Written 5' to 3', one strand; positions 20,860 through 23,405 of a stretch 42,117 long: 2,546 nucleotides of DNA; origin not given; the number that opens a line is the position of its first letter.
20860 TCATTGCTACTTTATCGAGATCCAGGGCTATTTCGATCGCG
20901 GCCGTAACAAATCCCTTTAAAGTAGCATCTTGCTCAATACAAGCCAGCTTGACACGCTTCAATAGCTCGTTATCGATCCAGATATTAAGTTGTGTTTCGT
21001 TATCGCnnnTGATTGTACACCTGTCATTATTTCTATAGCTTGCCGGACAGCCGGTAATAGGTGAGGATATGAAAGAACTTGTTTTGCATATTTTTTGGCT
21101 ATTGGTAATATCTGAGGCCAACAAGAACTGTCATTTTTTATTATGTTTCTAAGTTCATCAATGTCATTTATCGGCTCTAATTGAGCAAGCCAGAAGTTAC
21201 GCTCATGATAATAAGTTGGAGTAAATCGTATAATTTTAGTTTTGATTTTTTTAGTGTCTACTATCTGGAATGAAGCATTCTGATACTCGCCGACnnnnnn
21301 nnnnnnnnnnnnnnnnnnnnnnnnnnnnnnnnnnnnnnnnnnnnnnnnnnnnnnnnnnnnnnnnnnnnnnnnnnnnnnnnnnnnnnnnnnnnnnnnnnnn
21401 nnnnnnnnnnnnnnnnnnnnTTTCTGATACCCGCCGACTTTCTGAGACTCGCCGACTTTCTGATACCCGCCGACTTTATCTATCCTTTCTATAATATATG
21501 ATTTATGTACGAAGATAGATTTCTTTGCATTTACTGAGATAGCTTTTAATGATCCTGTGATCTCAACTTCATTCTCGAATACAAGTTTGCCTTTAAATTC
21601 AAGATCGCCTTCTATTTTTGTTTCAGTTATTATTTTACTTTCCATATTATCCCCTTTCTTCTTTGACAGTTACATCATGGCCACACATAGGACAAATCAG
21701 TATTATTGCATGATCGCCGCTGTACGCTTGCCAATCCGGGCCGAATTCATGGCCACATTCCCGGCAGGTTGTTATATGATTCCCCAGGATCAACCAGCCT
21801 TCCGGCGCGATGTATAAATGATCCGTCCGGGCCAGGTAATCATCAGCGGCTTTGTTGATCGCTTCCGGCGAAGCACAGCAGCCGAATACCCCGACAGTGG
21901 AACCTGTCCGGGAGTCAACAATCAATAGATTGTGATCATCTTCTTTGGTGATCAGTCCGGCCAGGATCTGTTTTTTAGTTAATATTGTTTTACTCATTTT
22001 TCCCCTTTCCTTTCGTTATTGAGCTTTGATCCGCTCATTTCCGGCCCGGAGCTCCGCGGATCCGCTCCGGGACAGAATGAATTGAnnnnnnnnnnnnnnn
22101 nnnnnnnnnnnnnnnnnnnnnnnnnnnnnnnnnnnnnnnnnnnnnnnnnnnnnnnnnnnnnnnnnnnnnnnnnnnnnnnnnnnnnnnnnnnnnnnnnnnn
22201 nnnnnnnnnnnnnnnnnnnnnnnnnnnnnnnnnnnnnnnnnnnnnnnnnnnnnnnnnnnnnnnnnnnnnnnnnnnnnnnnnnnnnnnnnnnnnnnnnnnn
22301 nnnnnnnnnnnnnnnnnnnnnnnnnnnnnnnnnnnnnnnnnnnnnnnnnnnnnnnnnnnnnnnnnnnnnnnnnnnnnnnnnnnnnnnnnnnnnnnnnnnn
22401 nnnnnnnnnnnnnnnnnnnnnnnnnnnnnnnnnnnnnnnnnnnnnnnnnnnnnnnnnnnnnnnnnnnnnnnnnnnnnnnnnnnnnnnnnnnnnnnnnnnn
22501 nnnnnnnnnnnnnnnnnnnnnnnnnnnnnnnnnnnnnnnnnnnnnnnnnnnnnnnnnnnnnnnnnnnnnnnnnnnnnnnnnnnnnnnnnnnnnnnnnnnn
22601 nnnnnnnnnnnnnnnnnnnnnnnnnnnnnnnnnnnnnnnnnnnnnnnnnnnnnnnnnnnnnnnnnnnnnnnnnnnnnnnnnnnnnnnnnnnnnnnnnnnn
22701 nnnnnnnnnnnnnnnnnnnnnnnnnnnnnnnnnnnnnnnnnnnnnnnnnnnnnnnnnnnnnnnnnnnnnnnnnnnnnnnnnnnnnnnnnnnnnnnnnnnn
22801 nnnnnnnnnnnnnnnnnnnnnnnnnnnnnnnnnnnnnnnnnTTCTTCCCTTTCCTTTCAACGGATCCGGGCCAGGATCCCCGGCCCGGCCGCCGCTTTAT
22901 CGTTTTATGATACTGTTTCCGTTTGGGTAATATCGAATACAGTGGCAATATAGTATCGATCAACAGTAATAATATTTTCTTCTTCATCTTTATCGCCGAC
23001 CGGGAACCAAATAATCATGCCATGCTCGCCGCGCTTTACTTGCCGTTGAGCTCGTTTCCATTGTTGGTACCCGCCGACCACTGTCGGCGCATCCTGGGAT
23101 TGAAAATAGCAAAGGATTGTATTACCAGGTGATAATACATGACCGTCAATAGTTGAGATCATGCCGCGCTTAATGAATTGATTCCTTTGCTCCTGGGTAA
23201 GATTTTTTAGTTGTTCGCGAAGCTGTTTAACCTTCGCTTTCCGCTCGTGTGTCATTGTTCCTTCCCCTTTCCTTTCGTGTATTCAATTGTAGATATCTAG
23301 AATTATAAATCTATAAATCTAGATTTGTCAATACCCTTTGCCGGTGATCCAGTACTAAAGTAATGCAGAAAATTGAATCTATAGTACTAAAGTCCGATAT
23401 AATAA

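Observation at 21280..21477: Near-perfect 11 x 18-bp tandem repeat encoding VG(G/E)YQ(K/E) hexapeptides in a minus-strand early gene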

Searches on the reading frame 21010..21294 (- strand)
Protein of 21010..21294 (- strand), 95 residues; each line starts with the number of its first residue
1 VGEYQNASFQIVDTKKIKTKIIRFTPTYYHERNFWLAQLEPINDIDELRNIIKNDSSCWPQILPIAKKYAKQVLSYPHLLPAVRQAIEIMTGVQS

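Call 40: search_solved_structures(query=A2, max_evalue=10, show_alignments=2)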
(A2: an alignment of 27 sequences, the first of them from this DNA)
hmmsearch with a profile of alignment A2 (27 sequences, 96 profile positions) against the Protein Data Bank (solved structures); distinct sequences matched with E-value up to 10: 9.
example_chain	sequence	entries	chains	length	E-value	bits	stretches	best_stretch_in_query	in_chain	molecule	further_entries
8ova_BP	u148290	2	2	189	0.27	14.7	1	30-89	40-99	40S ribosomal protein L14, putative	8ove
4qvu_A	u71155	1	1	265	0.57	13.6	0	48-82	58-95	Uncharacterized protein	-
5btz_A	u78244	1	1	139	0.7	13.4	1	10-43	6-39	lpg1496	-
5bty_A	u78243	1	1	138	0.71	13.3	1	10-43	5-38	lpg1496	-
5j5v_C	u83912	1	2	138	0.93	13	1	37-80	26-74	Immunity protein CdiI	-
5bu2_A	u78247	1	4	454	1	12.9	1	10-43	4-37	lpg1496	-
7bml_A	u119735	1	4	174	1.2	12.6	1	39-74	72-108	Outer surface protein C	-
7uj2_A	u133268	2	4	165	1.6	12.2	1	39-74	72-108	Outer surface protein C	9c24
7uj6_A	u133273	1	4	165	6.3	10.3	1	39-74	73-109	Outer surface protein C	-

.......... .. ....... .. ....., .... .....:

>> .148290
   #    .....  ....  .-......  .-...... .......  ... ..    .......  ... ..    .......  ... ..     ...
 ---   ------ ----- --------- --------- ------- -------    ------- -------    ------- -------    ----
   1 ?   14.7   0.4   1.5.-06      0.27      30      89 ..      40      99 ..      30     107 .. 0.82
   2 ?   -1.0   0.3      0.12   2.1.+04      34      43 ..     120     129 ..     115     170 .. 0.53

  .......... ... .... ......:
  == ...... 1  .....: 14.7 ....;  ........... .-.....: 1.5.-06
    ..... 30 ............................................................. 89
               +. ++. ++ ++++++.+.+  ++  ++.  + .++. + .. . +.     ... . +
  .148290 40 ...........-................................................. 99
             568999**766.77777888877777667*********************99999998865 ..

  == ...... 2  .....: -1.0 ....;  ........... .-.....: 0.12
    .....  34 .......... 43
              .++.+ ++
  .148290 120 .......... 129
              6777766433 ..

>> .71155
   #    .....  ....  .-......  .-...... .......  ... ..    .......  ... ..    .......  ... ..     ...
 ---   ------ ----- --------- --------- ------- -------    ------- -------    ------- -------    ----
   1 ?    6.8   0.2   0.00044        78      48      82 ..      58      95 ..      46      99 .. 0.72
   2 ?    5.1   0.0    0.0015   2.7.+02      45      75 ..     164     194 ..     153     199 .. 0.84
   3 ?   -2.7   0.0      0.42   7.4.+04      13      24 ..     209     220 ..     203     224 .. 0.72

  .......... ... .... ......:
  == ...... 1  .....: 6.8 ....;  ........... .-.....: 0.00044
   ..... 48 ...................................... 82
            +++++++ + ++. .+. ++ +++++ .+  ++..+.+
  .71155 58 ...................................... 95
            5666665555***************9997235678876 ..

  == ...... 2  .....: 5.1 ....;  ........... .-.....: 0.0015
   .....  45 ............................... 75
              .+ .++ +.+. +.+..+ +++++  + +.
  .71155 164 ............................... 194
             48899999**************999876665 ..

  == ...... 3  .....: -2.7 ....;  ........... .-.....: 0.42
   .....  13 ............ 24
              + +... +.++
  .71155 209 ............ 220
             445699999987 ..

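Call 59: predict_structure(alignment_id=A2)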
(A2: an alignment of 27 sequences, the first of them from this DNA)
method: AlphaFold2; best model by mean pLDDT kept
length: 95 residues; sequences in the alignment: 27
mean_pLDDT: 95.3   pTM: 0.86
mean pLDDT of the five models: 95.3, 94.8, 94.8, 94.7, 92.6
residues with pLDDT >= 90: 89; 70-90: 4; 50-70: 2; < 50: 0
segments of 3 or more residues with pLDDT < 50: none
pLDDT, mean of each block of 10 residues (from residue 1): 91 92 96 98 98 95 98 98 97 86
secondary structure, 60 per line:
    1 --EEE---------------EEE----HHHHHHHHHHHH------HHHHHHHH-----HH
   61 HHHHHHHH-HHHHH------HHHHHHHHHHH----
elements in order: E3-5 E21-23 H28-39 H46-53 H59-68 H70-74 H81-91
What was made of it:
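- The C-domain alone gives pLDDT 95.3 and pTM 0.86 (call 59).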

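Call 63: fold_search(model_id=the predicted structure, library=pdb)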
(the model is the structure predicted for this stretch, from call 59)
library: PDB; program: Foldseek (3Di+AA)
matches with E <= 10: 18; with E <= 0.001: 0
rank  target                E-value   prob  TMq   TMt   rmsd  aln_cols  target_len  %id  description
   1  2qzg_B                3.4e+00  0.15  0.36  0.38   5.9        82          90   15  Crystal structure of unknown function protein MMP1188 (released 2007-09-04)
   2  8pnn_K                3.8e+00  0.07  0.29  0.18  11.4        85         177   13  80S yeast ribosome in complex with Bromolissoclimide (released 2025-05-28)
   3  3ajf_D                4.6e+00  0.07  0.30  0.31   7.2        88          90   22  Structural insigths into dsRNA binding and RNA silencing suppression by NS3 protein of rice hoja blanca tenuivirus (released 2011-04-20)
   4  4wqs_N                4.8e+00  0.01  0.16  0.03  13.2        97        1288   15  Thermus thermophilus RNA polymerase backtracked complex (released 2015-02-18)
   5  9dnn_E                5.1e+00  0.08  0.30  0.37   5.5        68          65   20  Insulin receptor in complex with both insulin and de novo designed site-2 binder "S2B". (released 2025-10-01)
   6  6v7b_a                5.7e+00  0.08  0.30  0.25   6.6        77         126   12  Cryo-EM reconstruction of Pyrobaculum filamentous virus 2 (PFV2) (released 2020-04-01)
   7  2qzg_D                6.8e+00  0.12  0.40  0.43   5.8        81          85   16  Crystal structure of unknown function protein MMP1188 (released 2007-09-04)
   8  5n77_C                7.2e+00  0.02  0.19  0.09  14.4        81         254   17  Crystal structure of the cytosolic domain of the CorA magnesium channel from Escherichia coli in complex with magnesiu (released 2017-07-12)
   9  2qzg_A                7.6e+00  0.09  0.37  0.39   6.1        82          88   13  Crystal structure of unknown function protein MMP1188 (released 2007-09-04)
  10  6e6t_A                7.6e+00  0.07  0.35  0.16   7.8        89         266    6  Dieckmann cyclase, NcmC, bound to cerulenin (released 2019-07-31)
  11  5n77_A                7.6e+00  0.03  0.23  0.10  14.2        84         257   15  Crystal structure of the cytosolic domain of the CorA magnesium channel from Escherichia coli in complex with magnesiu (released 2017-07-12)
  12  9b9m_B                8.0e+00  0.07  0.31  0.13   7.2        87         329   20  Crystal structure of iron-bound FlcD from Pseudomonas aeruginosa (released 2024-07-31)
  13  6on4_A                8.5e+00  0.06  0.30  0.16   6.6        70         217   11  Crystal structure of the GntR-type sialoregulator NanR from Escherichia coli, in complex with sialic acid (released 2020-07-08)
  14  9jg6_A                9.0e+00  0.03  0.24  0.06  10.1        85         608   12  The tail-complex structure of phage P22 (released 2025-02-26)
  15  5n77_E                9.0e+00  0.02  0.23  0.10  14.4        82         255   16  Crystal structure of the cytosolic domain of the CorA magnesium channel from Escherichia coli in complex with magnesiu (released 2017-07-12)
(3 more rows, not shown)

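Call 81: find_homologous_proteins(query=A2, max_evalue=0.001)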
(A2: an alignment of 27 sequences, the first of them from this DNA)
Query A2 (27 sequences) (95 aa, profile of the alignment): 12 proteins with E <= 0.001 among 374 candidates.
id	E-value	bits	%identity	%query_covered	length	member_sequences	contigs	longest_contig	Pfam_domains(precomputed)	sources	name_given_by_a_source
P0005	3.0e-34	135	58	95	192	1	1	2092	-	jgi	jgi:hypothetical protein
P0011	3.2e-34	135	61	97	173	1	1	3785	-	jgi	jgi:hypothetical protein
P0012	1.4e-32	130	60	96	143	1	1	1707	-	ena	-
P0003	1.3e-31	126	58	95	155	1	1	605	-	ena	-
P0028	9.8e-31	124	51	95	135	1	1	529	-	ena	-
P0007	3.7e-30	122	53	95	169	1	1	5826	-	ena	-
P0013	7.1e-28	114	57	96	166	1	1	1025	-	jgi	-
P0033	2.3e-26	110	55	96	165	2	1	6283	-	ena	-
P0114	1.6e-16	78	27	58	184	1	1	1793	-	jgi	-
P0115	9.7e-13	66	-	-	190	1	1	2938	-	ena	-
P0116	1.8e-12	65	-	-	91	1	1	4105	-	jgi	-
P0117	2.0e-6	46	80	5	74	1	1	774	-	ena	-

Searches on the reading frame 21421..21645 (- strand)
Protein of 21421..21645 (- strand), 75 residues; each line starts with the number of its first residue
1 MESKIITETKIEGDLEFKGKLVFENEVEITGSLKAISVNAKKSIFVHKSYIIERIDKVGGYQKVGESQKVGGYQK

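Call 61: search_solved_structures(query=A3, max_evalue=10, show_alignments=2)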
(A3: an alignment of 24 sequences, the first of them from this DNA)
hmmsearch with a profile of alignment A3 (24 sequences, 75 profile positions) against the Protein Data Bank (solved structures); distinct sequences matched with E-value up to 10: 3.
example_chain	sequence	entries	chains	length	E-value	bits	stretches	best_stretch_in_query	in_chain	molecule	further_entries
7qep_C1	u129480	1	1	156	0.38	14.1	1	19-53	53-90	40S RIBOSOMAL PROTEIN S11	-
1ioa_A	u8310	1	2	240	0.91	12.9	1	24-65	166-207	ARCELIN-5A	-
5afu_V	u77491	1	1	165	3.6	11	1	14-34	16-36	DYNACTIN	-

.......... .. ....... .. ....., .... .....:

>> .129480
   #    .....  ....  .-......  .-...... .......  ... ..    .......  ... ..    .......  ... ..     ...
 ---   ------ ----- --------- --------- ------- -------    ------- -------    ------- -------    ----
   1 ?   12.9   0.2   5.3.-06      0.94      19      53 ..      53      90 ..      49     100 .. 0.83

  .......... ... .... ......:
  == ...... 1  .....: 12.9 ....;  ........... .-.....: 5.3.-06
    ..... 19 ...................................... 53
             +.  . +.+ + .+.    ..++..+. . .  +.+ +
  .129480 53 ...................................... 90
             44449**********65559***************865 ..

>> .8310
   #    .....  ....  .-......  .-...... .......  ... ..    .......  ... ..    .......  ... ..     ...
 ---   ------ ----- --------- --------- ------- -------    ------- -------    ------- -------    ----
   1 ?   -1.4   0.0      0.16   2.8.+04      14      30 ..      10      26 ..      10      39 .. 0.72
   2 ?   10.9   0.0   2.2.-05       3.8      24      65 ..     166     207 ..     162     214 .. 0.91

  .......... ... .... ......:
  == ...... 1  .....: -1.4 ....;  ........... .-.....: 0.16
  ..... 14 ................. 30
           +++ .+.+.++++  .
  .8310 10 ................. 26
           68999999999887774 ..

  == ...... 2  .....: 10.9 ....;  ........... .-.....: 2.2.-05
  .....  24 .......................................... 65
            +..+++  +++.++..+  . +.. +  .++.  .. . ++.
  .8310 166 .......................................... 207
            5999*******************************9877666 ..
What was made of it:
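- On Bactofilin / FapA beta-solenoid superfamily: A profile of the cap domain found no solved bactofilin (call 61).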

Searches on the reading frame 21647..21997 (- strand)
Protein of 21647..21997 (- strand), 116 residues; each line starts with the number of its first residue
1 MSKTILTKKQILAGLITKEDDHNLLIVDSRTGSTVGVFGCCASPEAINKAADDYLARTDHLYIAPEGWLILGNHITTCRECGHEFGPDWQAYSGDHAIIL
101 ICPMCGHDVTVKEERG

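Call 5: search_protein_families(library=pfam, proteins=[window:21647-21997:-], max_evalue=0.1)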
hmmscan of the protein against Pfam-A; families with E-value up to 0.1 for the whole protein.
window:21647-21997:- (116 aa): 9 families
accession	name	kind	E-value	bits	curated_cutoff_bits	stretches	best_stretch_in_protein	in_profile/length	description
PF09723.15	Zn_ribbon_8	-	0.00015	22.1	34.4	1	78-109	8-37/41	Zinc ribbon domain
PF08274.17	Zn_Ribbon_YjdM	-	0.00023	21.5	30.8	0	98-107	18-27/30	PhnA Zinc-Ribbon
PF20120.5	DUF6510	-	0.0076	16.5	26.4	1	75-109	26-61/86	Family of unknown function (DUF6510)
PF10571.15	UPF0547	-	0.012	16.1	29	0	101-108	16-23/26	Uncharacterised protein family UPF0547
PF14803.11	Zn_ribbon_Nudix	-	0.019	15.3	25.6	1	78-107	3-30/34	Nudix N-terminal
PF13248.11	Zn_ribbon_3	-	0.025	14.5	27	0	102-109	5-11/26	zinc-ribbon domain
PF13240.11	Zn_Ribbon_1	-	0.031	14.5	25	0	102-108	2-8/23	zinc-ribbon domain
PF24460.1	DUF7575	-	0.036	13.9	28.5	0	76-88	4-16/28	Domain of unknown function (DUF7575)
PF21344.3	Zn_ribbon_LysW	-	0.071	13.2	27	0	102-113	3-14/46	Alpha-aminoadipate carrier protein LysW-like, globular domain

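Call 6: search_protein_families(library=phrogs, proteins=[window:21647-21997:-], max_evalue=0.01)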
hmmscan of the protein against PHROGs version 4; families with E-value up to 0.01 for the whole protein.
window:21647-21997:- (116 aa): 0 families

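Call 41: search_protein_families(library=ncbifam, proteins=[window:21647-21997:-], max_evalue=0.05)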
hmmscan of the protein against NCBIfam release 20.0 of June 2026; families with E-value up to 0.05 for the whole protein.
window:21647-21997:- (116 aa): 5 families
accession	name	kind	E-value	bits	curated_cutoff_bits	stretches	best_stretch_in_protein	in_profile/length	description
NF047912.1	ECs_2282_CxxC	subfamily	0.012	15.5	37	0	73-85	25-37/60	ECs_2282 family putative zinc-binding protein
TIGR02605.1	CxxC_CxxC_SSSS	subfamily_domain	0.016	15.3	31.3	1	78-109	8-36/52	FmdB family zinc ribbon protein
NF033497.1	rubre_like_arch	subfamily_domain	0.029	14.1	32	0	73-85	14-26/34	rubrerythrin-like domain-containing protein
NF038384.1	zinc_YnfU_fam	subfamily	0.041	13.4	36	0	98-107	37-46/52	YnfU family zinc-binding protein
NF041197.2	CxxC_Se_CxxC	equivalog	0.05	13.8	40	0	96-113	15-32/53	dual CXXC motif small (seleno)protein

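Call 70: search_protein_families(library=padloc, proteins=[window:21647-21997:-], max_evalue=0.01)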
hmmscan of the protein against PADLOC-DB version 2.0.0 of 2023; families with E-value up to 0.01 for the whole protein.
window:21647-21997:- (116 aa): 1 family
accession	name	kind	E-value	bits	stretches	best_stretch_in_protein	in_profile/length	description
PDLC04447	PDC-M14A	-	0.0014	17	1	76-106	20-50/152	-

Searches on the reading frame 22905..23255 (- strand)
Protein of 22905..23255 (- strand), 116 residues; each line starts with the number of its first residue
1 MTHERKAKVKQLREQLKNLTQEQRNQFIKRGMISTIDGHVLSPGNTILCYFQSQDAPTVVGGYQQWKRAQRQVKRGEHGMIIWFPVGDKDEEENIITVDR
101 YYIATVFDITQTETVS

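Call 5: search_protein_families(library=pfam, proteins=[window:22905-23255:-], max_evalue=0.1)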
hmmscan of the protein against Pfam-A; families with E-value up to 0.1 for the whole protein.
window:22905-23255:- (116 aa): 4 families
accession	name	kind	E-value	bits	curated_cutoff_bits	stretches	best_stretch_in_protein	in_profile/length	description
PF08401.16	ArdcN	-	4.7e-06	27.3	22.6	1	11-86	10-92/123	N-terminal domain of anti-restriction factor ArdC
PF15636.11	Tox-GHH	-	0.0044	17.4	25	0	6-42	23-59/78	GHH signature containing HNH/Endo VII superfamily nuclease toxin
PF02216.22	B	-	0.0059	17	27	1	16-29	18-31/53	B domain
PF12098.13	DUF3574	-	0.077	13.3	25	0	54-104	35-85/103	Protein of unknown function (DUF3574)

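Call 6: search_protein_families(library=phrogs, proteins=[window:22905-23255:-], max_evalue=0.01)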
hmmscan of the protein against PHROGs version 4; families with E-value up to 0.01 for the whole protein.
window:22905-23255:- (116 aa): 1 family
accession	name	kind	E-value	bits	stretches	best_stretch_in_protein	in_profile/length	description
phrog_7245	-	moron, auxiliary metabolic gene and host takeover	0.00012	22.4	1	36-113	48-137/324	anti-restriction protein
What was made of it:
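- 22905..23255 (-): First cassette gene: 116-aa protein resembling the ArdC N-terminal domain. calls 5, 6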

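Call 41: search_protein_families(library=ncbifam, proteins=[window:22905-23255:-], max_evalue=0.05)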
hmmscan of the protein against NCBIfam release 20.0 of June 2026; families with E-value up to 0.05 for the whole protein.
window:22905-23255:- (116 aa): 1 family
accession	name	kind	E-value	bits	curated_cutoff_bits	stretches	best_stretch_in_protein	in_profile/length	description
NF045880.1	Mbov_0389_HExxH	equivalog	0.04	13.4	200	0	60-114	72-121/277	Mbov_0389 family ICE element HExxH motif-containing protein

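Call 70: search_protein_families(library=padloc, proteins=[window:22905-23255:-], max_evalue=0.01)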
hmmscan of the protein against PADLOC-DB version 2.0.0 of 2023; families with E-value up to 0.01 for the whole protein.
window:22905-23255:- (116 aa): 0 families

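Call 83: search_solved_structures(query=window:22905-23255:-, max_evalue=1)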
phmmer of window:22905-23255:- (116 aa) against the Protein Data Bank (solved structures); distinct sequences matched with E-value up to 1: 6.
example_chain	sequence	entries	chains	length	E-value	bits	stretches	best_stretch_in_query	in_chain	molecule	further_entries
5h7a_C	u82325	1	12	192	0.058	16.5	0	15-29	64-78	Immunoglobulin G-binding protein A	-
5h7b_A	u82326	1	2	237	0.059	16.4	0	15-29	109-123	Immunoglobulin G-binding protein A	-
5h79_D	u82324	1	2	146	0.082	16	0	15-29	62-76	Immunoglobulin G-binding protein A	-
5xsd_L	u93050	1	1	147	0.71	13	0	15-53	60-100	Signal transduction histidine kinase, LytS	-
5xsj_L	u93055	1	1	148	0.72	12.9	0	15-53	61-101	Signal transduction histidine kinase, LytS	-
2rhd_A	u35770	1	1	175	0.77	12.8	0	62-104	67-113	Small GTP binding protein rab1a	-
